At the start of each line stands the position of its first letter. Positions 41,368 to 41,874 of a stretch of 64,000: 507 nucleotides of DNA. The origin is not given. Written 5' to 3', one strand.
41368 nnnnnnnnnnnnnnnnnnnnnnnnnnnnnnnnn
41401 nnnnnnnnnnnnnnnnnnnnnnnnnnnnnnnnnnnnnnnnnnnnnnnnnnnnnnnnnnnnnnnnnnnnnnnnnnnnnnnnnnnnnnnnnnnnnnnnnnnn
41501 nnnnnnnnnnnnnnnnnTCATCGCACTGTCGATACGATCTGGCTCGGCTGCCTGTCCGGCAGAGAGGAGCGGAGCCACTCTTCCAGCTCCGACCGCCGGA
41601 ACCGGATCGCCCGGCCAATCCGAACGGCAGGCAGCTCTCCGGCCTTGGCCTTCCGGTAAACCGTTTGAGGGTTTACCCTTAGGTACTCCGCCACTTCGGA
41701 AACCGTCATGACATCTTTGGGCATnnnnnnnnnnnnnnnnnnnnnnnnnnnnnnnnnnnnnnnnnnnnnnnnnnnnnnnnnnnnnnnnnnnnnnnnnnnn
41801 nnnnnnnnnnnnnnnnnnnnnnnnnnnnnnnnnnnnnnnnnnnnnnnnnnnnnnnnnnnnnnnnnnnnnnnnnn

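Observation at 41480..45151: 1,037-aa secreted orphan protein paired with an excisionase-family HTH gene and an AT-rich, repeat-laden control region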

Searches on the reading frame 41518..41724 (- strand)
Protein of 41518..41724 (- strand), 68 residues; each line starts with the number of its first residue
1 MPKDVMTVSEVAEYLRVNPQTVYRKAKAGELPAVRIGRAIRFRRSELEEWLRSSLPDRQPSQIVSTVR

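Call 7: search_protein_families(library=pfam, proteins=[window:41518-41724:-], max_evalue=0.1)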
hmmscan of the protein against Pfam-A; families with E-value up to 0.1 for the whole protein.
window:41518-41724:- (68 aa): 9 families
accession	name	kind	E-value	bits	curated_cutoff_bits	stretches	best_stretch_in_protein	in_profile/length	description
PF12728.13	HTH_17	-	9.4e-21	74.3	27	1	5-53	1-49/51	Helix-turn-helix domain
PF13384.12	HTH_23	-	0.00041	20.5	24.6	1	3-24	15-36/50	Homeodomain-like domain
PF13542.12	HTH_Tnp_ISL3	-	0.0036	17.2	27.4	1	6-25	27-46/51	Helix-turn-helix domain of transposase family ISL3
PF05930.18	Phage_AlpA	-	0.0052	17.1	21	1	10-51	8-51/51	Prophage CP4-57 regulatory protein (AlpA)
PF02954.25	HTH_8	-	0.01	16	22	1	8-27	21-40/42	Bacterial regulatory protein, Fis family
PF00376.29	MerR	-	0.019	15.2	28.2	1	7-35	1-30/38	MerR family regulatory protein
PF09035.16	Tn916-Xis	-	0.043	14.5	22.9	1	5-53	15-65/69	Excisionase from transposon Tn916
PF21531.3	Rv2175c_wHTH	-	0.066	13.6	27.1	1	4-38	14-48/57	DNA-binding protein Rv2175c, wHTH domain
PF15978.11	TnsD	-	0.094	12.2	32.4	0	5-50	199-246/355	Tn7-like transposition protein D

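Call 8: search_protein_families(library=ncbifam, proteins=[window:41518-41724:-], max_evalue=0.1)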
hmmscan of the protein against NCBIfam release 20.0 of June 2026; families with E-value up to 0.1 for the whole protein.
window:41518-41724:- (68 aa): 5 families
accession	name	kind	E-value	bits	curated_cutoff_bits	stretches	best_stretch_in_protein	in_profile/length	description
TIGR01764.1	excise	domain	4.6e-18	65.3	28.8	1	6-52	2-48/49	excisionase family DNA-binding protein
NF047737.1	antiphage_MADS1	equivalog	2.9e-16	59.4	80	1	5-51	3-49/49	methylation-associated defense system helix-turn-helix domain-containing protein MAD1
NF033787.1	HTH_BldC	subfamily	1.5e-10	40.8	77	1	5-49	2-47/49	BldC family transcriptional regulator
NF033518.0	transpos_IS607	equivalog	0.00061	19.4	110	1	10-65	2-58/187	IS607 family transposase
NF010394.0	PRK13822.1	subfamily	0.012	14.4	443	1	5-50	589-630/643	conjugal transfer coupling protein TraG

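Call 17: find_related_loci(query=window:41518-41724:-, collection=genome_contigs, flank=6000)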
Query window:41518-41724:- (68 aa) in genome_contigs; peptide patterns used: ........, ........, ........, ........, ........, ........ (x = any residue, [..] = any of these).
599 stretches matched a pattern (row limit reached: there are more); 55 encode a relative of the query (tblastn E <= 1e-3); 55 distinct loci.
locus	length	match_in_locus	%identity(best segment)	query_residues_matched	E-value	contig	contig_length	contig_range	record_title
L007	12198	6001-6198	89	1-66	6e-35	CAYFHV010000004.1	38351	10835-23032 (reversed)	MAG TPA_asm: uncultured Planctomycetia bacterium isolate ERP013524_co1_43 genome assembly, contig: NODE_168_length_38351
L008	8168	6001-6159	92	1-53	1e-28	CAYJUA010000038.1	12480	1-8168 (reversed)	MAG TPA_asm: uncultured Planctomycetia bacterium isolate ERP125453_co1_428 genome assembly, contig: NODE_5612_length_124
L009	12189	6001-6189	75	3-65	2e-28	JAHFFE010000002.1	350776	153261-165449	MAG: Candidatus Omnitrophota bacterium isolate nzgw285 NODE_34_length_350777_cov_4.371512, whole genome shotgun sequence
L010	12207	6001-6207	72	1-68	8e-28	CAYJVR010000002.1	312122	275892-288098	MAG TPA_asm: uncultured Planctomycetia bacterium isolate ERP125453_co1_218 genome assembly, contig: NODE_4_length_312122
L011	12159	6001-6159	87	1-53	2e-27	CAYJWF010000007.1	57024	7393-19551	MAG TPA_asm: uncultured Planctomycetia bacterium isolate ERP125453_co1_501 genome assembly, contig: NODE_366_length_5702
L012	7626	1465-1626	85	1-54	3e-27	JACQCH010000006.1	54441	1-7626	MAG: Candidatus Omnitrophota bacterium isolate NC_groundwater_963_Pr1_S-0.2um_59_43 Montesol18-Sp2_coassembly_scaffold_1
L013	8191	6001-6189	74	1-65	9e-27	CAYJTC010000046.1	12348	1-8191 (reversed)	MAG TPA_asm: uncultured Planctomycetia bacterium isolate ERP125453_co1_454 genome assembly, contig: NODE_5715_length_123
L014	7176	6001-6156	85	1-52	2e-26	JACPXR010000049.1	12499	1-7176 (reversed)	MAG: Candidatus Omnitrophota bacterium isolate NC_groundwater_842_Pr1_B-0.1um_62_9 Montesol18_Bp1_scaffold_646705, whole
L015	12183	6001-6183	70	1-61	5e-26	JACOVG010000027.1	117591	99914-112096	MAG: Candidatus Omnitrophota bacterium isolate NC_groundwater_94_Ag_S2p5_63_724 S_2p5_S6_170907_scaffold_2693621, whole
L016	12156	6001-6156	83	1-52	5e-26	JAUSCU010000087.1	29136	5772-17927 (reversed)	MAG: Candidatus Omnitrophota bacterium isolate E14_concoct.bin.167_sub E14_k141_1342595, whole genome shotgun sequence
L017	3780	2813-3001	68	1-63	9e-26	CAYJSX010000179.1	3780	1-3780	MAG TPA_asm: uncultured Planctomycetia bacterium isolate ERP125453_co1_275 genome assembly, contig: NODE_34462_length_37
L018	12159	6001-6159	74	1-53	6e-24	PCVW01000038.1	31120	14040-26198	MAG: Candidatus Omnitrophica bacterium CG11_big_fil_rev_8_21_14_0_20_64_10 CG11_8_21_14_0.20_scaffold_685_c, whole genom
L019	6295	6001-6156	62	1-52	7e-20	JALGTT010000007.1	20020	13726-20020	MAG: Candidatus Hebobacteria bacterium isolate Meg22_1012_Bin_273 Meg22_1012_Bin_273_scaffold_10012, whole genome shotgu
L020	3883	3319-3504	55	1-62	7e-19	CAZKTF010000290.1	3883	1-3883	MAG TPA_asm: uncultured Planctomycetota bacterium isolate SRP119689_co1_234 genome assembly, contig: NODE_41076_length_3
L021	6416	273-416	58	5-52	3e-15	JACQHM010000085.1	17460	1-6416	MAG: Candidatus Methylomirabilota bacterium isolate NC_groundwater_1099_Ag_S2p5_61_69 S_2p5_S6_coassembly_k141_1445308,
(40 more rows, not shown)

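Call 59: search_solved_structures(query=window:41518-41724:-, max_evalue=1, show_alignments=3)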
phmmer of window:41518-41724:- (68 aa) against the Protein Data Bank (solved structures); distinct sequences matched with E-value up to 1: 6.
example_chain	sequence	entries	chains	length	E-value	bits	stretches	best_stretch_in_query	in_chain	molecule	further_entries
6ama_A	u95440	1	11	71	7.2e-06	29.4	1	4-57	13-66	Putative DNA-binding protein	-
6amk_A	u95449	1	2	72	1.1e-05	28.8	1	5-58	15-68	Putative DNA-binding protein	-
4j2n_A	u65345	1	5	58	0.00056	23.4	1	7-52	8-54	Gp37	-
4qkr_A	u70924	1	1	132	0.042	17.6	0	7-22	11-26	DE NOVO PROTEIN 6XTYR/PV2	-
8c3t_A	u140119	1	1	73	0.38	14.6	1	9-53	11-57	AlpA family phage regulatory protein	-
8dgl_A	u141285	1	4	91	0.53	14.1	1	7-57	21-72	Recombination Directionality Factor RdfS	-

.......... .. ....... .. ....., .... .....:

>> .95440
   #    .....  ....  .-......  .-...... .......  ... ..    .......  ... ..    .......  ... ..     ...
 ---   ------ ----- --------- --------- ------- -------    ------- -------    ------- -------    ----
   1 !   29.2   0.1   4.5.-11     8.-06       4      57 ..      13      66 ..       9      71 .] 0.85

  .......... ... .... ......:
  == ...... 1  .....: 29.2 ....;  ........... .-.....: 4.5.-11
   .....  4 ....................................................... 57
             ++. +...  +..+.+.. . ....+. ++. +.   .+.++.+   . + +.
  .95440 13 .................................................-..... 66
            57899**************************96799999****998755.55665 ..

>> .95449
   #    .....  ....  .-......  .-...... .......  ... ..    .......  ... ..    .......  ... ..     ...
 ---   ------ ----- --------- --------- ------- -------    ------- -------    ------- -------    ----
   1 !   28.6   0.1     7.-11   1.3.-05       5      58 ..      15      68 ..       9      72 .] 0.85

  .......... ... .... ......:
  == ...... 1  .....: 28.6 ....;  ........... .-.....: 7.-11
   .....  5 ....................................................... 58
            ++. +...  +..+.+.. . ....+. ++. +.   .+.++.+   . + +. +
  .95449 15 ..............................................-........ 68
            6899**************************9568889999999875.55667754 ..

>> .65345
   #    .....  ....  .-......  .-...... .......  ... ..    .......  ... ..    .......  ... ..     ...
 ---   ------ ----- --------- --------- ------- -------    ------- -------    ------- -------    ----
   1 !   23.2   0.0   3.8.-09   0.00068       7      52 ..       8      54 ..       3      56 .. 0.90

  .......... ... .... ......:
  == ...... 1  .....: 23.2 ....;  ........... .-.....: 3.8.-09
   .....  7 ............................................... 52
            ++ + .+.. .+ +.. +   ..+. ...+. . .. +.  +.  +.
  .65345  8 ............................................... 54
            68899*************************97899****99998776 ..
